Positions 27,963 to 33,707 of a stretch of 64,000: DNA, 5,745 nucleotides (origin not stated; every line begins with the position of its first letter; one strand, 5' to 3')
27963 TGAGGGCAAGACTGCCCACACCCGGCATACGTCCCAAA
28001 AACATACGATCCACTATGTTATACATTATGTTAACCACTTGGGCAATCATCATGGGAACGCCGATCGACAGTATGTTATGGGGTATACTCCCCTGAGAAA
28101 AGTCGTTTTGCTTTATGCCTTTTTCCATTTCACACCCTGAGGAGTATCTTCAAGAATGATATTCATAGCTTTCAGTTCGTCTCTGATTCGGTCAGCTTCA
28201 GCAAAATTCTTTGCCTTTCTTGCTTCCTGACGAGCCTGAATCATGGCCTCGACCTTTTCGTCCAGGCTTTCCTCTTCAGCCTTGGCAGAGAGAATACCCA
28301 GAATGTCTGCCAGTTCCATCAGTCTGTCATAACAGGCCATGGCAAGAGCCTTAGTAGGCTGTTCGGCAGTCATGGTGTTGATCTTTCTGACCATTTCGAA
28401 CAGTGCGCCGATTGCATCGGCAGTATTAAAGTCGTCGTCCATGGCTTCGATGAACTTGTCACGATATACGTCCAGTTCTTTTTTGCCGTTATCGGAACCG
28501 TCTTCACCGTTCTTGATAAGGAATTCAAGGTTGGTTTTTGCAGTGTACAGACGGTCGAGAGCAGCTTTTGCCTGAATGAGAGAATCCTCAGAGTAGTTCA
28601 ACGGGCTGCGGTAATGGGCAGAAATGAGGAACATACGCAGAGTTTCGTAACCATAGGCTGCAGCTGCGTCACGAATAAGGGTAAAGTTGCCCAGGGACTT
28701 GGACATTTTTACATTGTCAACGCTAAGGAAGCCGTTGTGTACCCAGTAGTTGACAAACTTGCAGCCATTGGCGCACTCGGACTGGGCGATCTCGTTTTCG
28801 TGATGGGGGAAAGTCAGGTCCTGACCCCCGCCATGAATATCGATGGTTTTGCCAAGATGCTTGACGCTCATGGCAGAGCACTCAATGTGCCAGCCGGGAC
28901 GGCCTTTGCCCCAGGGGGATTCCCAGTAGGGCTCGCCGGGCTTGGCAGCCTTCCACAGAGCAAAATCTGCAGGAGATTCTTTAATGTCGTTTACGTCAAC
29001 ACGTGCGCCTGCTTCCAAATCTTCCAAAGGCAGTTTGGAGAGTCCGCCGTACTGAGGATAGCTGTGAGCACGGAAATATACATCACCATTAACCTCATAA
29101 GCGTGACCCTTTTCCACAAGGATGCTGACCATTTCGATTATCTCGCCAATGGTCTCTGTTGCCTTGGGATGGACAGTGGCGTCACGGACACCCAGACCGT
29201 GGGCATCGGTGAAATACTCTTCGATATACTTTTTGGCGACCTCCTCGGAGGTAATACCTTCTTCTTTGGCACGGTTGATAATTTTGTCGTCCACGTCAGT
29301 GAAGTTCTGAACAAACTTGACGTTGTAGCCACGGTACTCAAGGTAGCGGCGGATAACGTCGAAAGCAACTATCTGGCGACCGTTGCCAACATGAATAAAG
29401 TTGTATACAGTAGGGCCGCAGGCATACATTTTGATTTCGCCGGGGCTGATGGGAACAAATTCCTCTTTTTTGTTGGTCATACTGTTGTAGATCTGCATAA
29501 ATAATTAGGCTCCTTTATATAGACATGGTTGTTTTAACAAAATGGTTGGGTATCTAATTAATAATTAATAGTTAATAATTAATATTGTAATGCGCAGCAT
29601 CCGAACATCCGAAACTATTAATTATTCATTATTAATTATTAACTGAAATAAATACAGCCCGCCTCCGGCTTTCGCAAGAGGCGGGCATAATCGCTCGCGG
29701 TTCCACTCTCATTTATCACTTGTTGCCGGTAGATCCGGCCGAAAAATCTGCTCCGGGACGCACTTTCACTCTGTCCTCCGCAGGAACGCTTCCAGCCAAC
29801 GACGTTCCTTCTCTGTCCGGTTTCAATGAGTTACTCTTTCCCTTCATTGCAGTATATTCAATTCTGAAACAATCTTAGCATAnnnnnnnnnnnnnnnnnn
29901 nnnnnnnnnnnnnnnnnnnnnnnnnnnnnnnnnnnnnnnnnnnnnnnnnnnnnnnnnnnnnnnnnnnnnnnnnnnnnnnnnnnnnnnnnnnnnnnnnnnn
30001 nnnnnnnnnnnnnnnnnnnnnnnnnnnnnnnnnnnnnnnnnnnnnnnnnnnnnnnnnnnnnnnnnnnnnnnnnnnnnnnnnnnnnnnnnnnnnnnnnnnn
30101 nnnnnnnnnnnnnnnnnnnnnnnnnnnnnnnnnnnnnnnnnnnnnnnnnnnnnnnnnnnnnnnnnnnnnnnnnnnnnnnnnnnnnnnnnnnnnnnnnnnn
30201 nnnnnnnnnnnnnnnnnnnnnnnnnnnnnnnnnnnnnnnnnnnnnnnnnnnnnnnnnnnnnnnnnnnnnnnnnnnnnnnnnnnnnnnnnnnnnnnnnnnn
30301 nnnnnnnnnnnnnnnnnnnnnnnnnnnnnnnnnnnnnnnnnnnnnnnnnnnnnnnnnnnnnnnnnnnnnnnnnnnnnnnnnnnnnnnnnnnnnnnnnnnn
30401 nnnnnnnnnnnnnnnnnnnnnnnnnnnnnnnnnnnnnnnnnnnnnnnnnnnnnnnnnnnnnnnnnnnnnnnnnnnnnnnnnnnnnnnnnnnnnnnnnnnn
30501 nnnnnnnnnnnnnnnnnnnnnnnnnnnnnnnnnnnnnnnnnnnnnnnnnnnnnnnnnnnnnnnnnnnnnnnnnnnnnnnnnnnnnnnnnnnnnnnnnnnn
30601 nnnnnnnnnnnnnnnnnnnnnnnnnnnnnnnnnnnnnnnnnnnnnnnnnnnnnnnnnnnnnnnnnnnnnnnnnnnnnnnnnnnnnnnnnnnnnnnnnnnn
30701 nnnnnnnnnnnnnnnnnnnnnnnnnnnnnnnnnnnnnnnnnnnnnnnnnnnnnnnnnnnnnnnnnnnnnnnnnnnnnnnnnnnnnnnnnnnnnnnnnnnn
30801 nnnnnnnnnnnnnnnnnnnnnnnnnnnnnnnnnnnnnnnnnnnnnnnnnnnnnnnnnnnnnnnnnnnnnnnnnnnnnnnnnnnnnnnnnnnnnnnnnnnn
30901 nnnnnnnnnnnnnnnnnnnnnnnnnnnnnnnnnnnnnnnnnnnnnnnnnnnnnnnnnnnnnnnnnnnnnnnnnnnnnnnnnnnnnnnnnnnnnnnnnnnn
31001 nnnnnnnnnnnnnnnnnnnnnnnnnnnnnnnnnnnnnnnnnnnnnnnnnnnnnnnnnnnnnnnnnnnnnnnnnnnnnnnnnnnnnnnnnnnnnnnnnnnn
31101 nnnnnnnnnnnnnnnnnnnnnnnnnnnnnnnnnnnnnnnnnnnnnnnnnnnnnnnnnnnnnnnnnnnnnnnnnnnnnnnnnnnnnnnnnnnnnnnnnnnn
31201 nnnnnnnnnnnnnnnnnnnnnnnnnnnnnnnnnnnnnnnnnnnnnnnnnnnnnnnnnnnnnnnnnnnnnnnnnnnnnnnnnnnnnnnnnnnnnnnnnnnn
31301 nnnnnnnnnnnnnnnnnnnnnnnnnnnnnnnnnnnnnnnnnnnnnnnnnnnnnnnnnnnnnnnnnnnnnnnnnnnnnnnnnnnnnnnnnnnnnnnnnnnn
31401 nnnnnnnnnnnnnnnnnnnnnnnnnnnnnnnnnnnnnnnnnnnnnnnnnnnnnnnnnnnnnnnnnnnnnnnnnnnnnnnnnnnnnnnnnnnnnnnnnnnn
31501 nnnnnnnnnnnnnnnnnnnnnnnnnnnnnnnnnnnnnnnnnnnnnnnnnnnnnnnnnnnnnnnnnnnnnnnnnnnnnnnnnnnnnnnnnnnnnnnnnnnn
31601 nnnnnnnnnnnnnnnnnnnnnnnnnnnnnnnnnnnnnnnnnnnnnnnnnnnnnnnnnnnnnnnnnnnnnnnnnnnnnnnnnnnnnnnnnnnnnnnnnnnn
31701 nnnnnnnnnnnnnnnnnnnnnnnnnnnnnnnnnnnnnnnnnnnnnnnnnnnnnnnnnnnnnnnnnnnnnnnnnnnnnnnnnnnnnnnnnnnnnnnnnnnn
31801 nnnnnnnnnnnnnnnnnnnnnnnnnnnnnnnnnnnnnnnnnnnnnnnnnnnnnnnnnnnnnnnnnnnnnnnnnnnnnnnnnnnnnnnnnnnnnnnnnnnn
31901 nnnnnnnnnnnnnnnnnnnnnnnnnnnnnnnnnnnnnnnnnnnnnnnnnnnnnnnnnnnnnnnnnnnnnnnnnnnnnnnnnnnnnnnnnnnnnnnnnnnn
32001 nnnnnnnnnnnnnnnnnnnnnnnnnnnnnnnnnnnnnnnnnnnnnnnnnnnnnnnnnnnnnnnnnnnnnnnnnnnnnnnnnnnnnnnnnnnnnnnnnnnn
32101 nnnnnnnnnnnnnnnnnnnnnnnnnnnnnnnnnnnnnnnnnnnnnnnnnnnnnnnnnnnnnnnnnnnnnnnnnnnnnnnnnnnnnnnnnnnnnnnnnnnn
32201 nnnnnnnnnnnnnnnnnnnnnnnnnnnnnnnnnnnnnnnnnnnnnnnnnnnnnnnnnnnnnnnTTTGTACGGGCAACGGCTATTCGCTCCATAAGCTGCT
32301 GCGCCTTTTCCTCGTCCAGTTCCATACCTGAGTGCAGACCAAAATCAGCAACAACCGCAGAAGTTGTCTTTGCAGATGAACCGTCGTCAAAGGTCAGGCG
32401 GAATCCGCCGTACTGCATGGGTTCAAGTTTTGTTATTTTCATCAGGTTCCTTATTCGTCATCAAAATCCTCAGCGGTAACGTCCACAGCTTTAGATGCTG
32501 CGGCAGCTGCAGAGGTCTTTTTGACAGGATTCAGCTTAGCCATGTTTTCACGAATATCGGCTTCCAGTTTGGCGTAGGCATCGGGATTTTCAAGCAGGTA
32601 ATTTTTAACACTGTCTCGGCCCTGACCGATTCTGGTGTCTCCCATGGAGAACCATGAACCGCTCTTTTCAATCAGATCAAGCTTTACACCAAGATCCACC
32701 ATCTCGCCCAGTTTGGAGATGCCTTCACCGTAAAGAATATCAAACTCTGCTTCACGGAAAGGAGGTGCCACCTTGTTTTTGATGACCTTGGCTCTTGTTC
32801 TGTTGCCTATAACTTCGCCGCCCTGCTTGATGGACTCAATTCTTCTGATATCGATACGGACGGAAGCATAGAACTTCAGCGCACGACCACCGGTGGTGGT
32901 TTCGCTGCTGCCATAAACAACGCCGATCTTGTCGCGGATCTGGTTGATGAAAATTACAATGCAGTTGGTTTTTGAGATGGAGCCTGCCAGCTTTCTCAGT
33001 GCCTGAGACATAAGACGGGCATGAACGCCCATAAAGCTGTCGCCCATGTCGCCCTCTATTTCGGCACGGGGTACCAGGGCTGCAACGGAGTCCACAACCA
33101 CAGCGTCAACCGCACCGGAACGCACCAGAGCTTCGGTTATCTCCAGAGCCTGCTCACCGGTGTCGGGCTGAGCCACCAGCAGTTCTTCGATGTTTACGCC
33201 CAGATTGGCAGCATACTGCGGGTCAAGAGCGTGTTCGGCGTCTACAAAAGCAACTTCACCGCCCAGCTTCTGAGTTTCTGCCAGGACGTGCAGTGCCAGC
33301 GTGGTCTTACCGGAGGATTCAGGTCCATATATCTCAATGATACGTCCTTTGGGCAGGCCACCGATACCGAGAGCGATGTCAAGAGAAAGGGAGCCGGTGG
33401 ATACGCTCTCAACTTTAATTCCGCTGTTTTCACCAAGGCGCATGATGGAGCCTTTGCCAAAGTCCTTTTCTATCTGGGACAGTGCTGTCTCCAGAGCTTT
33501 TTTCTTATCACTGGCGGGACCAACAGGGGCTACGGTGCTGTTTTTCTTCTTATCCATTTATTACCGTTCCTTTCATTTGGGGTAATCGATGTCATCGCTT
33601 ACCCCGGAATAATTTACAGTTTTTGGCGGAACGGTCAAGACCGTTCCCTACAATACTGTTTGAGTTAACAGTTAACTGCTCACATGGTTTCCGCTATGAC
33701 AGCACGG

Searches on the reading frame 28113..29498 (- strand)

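Call 92: search_protein_families(library=pfam, proteins=[window:28113-29498:-], max_evalue=1e-8)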
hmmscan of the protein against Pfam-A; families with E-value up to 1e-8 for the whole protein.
window:28113-29498:- (461 aa): 4 families
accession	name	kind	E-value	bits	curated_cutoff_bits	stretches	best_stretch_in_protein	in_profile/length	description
PF01406.26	tRNA-synt_1e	-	7.8e-133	442.9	27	1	14-311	2-300/301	tRNA synthetases class I (C) catalytic domain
PF09190.17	DALR_2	-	2.7e-18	66.7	22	1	348-403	1-56/57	DALR domain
PF09334.17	tRNA-synt_1g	-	3.2e-14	52.9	20.1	0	33-141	12-121/391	tRNA synthetases class I (M)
PF23493.1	CysS_C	-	2.3e-09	37.6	23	1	411-458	3-50/51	Cysteinyl-tRNA ligase anticodon binding domain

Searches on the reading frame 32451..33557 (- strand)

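Call 90: search_protein_families(library=pfam, proteins=[window:32451-33557:-], max_evalue=0.00001)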
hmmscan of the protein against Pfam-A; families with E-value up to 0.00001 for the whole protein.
window:32451-33557:- (368 aa): 5 families
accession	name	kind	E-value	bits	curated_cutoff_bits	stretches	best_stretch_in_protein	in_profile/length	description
PF00154.27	RecA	-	1.7e-140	467.4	27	1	20-281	1-262/262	recA bacterial DNA recombination protein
PF21096.2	RecA_C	-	5.5e-23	81.3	27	1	284-339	1-56/57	RecA C-terminal domain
PF06745.19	ATPase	-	2e-09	37.6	26.6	1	53-228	2-177/231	KaiC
PF08423.17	Rad51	-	1.2e-07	31.7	22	1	50-240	6-212/244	Rad51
PF01637.24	ATPase_2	-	1.9e-06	28.3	33.2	1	72-204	21-116/225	ATPase domain predominantly from Archaea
